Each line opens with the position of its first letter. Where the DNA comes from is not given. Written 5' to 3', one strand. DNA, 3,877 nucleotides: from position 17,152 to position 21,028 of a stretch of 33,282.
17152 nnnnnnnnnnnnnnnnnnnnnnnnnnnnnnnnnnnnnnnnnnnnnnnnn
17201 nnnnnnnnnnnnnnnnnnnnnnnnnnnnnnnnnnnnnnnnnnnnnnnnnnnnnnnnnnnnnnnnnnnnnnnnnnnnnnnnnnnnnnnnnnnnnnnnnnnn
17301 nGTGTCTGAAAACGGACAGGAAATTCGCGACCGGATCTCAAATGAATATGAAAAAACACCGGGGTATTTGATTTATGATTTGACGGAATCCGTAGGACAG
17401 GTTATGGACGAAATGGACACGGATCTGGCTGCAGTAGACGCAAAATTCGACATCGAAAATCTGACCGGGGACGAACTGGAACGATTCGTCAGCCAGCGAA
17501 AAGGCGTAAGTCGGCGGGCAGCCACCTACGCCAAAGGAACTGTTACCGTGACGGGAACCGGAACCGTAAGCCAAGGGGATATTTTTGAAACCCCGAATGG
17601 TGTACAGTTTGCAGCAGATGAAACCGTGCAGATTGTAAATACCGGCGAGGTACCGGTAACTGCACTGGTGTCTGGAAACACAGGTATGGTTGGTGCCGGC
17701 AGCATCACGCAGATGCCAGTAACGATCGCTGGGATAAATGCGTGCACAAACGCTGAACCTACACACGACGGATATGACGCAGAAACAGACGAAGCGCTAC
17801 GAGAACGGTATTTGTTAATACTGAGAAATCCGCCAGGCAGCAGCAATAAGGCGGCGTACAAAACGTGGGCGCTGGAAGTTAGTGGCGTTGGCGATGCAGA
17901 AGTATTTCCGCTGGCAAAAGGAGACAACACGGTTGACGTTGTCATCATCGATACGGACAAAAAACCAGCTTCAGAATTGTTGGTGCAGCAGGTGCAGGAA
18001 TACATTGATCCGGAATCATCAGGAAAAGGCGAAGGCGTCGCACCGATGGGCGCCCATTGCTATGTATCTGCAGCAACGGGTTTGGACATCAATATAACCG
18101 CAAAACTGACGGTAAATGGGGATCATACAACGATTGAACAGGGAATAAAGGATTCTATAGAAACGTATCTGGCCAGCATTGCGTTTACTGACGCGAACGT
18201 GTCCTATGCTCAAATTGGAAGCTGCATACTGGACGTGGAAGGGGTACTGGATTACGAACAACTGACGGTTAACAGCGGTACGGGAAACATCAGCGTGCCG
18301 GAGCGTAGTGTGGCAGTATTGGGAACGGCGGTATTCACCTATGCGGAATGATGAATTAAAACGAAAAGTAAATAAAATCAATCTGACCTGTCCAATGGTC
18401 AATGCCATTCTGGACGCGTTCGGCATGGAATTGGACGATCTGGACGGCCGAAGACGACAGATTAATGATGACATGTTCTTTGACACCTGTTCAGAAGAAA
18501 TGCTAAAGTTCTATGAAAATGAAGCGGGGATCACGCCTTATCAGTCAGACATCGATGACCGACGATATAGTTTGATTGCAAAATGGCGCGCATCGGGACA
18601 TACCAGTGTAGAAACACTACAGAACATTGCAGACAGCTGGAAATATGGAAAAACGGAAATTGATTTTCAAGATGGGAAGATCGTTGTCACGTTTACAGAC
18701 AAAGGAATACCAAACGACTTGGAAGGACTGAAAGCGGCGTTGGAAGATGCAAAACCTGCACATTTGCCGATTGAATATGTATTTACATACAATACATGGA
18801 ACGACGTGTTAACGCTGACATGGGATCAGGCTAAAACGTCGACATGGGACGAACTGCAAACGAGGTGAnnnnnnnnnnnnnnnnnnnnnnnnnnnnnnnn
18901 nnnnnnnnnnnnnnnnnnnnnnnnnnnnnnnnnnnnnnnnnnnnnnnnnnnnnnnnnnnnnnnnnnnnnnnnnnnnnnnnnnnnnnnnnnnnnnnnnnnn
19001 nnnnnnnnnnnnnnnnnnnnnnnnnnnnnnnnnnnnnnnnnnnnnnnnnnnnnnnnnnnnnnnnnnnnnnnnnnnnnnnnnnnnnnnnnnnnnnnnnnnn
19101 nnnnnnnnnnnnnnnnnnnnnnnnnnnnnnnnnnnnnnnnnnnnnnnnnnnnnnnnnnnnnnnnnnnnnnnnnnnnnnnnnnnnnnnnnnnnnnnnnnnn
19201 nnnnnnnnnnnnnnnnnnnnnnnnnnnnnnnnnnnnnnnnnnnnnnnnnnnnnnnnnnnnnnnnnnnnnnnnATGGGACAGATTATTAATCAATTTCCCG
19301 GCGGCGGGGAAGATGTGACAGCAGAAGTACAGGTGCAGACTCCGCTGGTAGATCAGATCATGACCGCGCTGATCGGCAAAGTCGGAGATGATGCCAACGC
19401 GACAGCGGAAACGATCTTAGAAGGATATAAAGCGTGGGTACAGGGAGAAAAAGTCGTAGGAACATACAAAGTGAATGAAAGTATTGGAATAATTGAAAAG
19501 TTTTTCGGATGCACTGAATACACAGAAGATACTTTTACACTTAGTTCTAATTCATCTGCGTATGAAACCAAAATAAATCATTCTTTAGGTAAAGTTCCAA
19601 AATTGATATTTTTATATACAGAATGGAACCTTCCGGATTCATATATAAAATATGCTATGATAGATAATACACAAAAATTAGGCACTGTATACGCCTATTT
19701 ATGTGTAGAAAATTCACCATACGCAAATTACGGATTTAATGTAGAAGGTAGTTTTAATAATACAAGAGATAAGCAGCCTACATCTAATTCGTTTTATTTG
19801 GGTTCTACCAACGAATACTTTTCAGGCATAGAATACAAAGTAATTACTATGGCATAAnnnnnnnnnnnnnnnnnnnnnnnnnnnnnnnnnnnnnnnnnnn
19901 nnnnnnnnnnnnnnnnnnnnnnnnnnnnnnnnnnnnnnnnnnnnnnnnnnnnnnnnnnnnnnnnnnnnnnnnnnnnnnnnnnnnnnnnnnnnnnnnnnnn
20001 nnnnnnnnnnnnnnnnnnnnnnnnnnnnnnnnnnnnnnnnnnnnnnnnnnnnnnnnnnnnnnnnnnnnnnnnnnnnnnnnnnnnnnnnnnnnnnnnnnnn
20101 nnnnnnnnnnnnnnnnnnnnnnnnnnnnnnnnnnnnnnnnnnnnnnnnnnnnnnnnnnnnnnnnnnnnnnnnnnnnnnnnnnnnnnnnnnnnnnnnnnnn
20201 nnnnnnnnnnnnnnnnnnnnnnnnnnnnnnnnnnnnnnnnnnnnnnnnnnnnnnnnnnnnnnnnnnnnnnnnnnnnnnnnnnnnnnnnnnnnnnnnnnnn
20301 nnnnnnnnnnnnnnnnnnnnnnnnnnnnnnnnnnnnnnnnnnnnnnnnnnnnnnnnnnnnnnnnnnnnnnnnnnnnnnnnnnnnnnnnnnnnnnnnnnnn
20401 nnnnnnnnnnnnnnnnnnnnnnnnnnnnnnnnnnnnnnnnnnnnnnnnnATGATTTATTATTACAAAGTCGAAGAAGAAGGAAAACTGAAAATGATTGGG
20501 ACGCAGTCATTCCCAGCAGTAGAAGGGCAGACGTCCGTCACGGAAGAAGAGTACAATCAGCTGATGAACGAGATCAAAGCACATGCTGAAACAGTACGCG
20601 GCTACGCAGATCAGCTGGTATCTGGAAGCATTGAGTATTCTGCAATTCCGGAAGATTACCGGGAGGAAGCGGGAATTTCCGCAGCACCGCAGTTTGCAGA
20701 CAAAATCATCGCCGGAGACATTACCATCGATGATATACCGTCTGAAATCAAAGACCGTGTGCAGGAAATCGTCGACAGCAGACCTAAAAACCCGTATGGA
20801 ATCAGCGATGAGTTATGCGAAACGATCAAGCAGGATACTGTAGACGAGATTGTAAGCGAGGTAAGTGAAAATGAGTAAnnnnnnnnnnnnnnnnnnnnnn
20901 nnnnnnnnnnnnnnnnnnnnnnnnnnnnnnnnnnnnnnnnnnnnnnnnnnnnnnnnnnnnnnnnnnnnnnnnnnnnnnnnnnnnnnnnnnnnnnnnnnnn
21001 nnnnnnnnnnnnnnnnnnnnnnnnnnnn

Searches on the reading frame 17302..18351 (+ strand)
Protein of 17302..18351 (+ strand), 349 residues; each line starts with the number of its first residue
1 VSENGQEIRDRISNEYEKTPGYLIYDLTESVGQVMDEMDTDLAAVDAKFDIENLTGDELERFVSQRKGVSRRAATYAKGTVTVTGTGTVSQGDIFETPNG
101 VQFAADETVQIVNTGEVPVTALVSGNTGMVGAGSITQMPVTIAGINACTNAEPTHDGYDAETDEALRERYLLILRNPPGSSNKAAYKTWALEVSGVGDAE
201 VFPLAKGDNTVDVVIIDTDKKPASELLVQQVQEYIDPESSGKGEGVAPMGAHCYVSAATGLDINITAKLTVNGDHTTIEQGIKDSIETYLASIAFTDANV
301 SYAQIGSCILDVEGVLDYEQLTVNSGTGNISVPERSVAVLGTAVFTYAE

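Call 5: search_protein_families(library=pfam, proteins=[window:17302-18351:+], max_evalue=0.01)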
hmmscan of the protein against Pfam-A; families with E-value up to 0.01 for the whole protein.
window:17302-18351:+ (349 aa): 1 family
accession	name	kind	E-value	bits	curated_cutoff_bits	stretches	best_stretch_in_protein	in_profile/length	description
PF04865.19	Baseplate_J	-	8.3e-64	215.8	21.1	1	56-307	2-254/255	Baseplate J-like protein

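Call 6: search_protein_families(library=phrogs, proteins=[window:17302-18351:+], max_evalue=0.01)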
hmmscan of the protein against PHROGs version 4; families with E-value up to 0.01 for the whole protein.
window:17302-18351:+ (349 aa): 5 families
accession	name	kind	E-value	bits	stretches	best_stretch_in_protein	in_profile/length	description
phrog_6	-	tail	4.7e-64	218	1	7-346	74-429/548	baseplate wedge subunit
phrog_1608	-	tail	3.7e-41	141.7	1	156-344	3-187/192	tail protein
phrog_2103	-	tail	3.1e-09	37.6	1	57-148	67-160/162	baseplate protein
phrog_1160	-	tail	3.7e-05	23.6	1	2-62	14-75/528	baseplate protein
phrog_34452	-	unknown function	0.0022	18.7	1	68-153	84-174/175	-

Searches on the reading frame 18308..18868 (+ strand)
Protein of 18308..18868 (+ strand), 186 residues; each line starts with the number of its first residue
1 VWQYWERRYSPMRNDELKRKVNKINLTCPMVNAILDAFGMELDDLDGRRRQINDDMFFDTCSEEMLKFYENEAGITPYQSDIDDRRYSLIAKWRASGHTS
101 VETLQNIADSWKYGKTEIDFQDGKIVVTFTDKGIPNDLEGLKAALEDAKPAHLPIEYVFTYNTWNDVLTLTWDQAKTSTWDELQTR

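Call 5: search_protein_families(library=pfam, proteins=[window:18308-18868:+], max_evalue=0.01)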
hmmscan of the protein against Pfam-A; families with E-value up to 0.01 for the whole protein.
window:18308-18868:+ (186 aa): 1 family
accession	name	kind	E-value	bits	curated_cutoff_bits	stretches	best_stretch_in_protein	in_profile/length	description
PF10076.14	Phage_Mu_Gp48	-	3.5e-18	66.3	37.4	1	30-153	16-143/150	Bacteriophage Mu-like, Gp48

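Call 6: search_protein_families(library=phrogs, proteins=[window:18308-18868:+], max_evalue=0.01)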
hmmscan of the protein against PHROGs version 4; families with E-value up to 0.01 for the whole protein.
window:18308-18868:+ (186 aa): 4 families
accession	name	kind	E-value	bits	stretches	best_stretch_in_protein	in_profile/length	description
phrog_521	-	tail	1.1e-31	111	1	12-182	25-204/534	tail protein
phrog_203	-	tail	4.1e-08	33.7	1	30-114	33-120/224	baseplate wedge subunit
phrog_21322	-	head and packaging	3e-05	24.6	1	30-163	24-159/337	virion structural protein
phrog_1160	-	tail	3.5e-05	23.7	1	32-162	37-181/528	baseplate protein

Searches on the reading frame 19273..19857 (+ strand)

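Call 5: search_protein_families(library=pfam, proteins=[window:19273-19857:+], max_evalue=0.01)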
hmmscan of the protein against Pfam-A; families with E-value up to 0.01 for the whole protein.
window:19273-19857:+ (194 aa): 0 families

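Call 6: search_protein_families(library=phrogs, proteins=[window:19273-19857:+], max_evalue=0.01)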
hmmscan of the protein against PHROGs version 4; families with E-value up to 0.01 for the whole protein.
window:19273-19857:+ (194 aa): 1 family
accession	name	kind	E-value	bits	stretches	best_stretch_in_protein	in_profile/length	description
phrog_38337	-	unknown function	0.00091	19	1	15-68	282-335/622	-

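Call 64: search_protein_families(library=ncbifam, proteins=[window:19273-19857:+], max_evalue=0.01)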
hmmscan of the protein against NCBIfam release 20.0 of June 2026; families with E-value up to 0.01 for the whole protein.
window:19273-19857:+ (194 aa): 0 families

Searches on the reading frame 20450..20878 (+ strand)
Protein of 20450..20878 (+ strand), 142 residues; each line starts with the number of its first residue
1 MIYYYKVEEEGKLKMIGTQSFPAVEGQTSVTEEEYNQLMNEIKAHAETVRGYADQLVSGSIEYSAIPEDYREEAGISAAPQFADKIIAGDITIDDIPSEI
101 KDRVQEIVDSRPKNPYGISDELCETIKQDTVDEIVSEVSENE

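Call 5: search_protein_families(library=pfam, proteins=[window:20450-20878:+], max_evalue=0.01)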
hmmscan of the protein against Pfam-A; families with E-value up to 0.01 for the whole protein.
window:20450-20878:+ (142 aa): 0 families

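Call 6: search_protein_families(library=phrogs, proteins=[window:20450-20878:+], max_evalue=0.01)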
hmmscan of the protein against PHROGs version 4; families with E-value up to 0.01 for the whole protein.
window:20450-20878:+ (142 aa): 2 families
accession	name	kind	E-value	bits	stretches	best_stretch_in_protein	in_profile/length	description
phrog_1382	-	unknown function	4.2e-09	36.8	1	82-110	10-38/48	-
phrog_1289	-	head and packaging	0.00042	20.9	1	24-134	31-144/331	portal protein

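Call 64: search_protein_families(library=ncbifam, proteins=[window:20450-20878:+], max_evalue=0.01)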
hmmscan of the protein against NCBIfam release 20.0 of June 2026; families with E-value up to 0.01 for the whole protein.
window:20450-20878:+ (142 aa): 1 family
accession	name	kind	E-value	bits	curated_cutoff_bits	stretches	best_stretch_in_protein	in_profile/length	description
NF040910.1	CD1375_fam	subfamily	9.2e-05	22.1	22.5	0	83-108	6-31/34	CD1375 family protein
